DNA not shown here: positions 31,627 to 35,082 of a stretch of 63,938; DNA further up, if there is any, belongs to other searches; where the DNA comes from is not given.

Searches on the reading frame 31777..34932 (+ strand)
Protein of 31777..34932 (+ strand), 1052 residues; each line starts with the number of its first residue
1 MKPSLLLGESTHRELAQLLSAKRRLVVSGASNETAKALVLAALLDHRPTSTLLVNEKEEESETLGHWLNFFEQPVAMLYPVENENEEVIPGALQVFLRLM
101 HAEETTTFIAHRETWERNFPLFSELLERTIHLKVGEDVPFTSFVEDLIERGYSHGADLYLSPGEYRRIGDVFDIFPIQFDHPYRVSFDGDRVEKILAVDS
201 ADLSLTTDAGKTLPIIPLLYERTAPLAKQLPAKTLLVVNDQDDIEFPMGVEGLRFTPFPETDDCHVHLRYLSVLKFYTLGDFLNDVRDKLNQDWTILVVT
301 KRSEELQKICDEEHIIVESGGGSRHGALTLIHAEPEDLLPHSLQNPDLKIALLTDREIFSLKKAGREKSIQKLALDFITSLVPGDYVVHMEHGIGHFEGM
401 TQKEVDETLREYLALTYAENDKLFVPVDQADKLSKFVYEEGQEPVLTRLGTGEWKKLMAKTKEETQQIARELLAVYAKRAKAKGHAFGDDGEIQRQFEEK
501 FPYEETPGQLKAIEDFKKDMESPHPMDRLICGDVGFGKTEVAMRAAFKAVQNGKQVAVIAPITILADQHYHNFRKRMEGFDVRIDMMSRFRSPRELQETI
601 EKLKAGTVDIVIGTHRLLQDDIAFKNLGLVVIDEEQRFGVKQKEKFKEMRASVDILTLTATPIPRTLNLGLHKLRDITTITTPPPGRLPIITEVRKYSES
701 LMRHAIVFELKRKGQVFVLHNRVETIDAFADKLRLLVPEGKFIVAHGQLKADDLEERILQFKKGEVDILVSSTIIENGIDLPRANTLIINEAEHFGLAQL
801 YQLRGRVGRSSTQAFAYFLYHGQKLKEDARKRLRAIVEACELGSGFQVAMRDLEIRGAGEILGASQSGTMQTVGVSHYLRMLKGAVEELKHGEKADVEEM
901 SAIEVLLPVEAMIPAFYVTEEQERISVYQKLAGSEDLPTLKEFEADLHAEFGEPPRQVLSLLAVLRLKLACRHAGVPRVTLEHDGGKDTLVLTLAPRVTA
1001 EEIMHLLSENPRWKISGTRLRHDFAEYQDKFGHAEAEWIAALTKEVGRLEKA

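Call 80: search_protein_families(library=pfam, proteins=[window:31777-34932:+], max_evalue=0.001)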
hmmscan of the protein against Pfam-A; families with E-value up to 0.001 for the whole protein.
window:31777-34932:+ (1052 aa): 7 families
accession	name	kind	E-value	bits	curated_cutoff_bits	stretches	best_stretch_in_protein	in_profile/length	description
PF00270.35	DEAD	-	4.5e-27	95.3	26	1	506-667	1-164/167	DEAD/DEAH box helicase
PF00271.37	Helicase_C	-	3.3e-21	76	23.5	1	706-810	10-109/110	Helicase conserved C-terminal domain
PF02559.22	CarD_TRCF_RID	-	2.6e-20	72.7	23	1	382-437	2-57/57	CarD-like/TRCF RID domain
PF03461.20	TRCF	-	1.1e-17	64.6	25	1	907-985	1-79/95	TRCF domain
PF17757.6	UvrB_inter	-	1e-13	51.6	22.9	1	130-202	1-73/91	UvrB interaction domain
PF04851.21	ResIII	-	2.2e-10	41.1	22.5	1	506-662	5-162/164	Type III restriction enzyme, res subunit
PF22590.2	Cas3-like_C_2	-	0.00057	20.6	27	0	713-810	2-104/106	CRISPR-associated nuclease/helicase Cas3, C-terminal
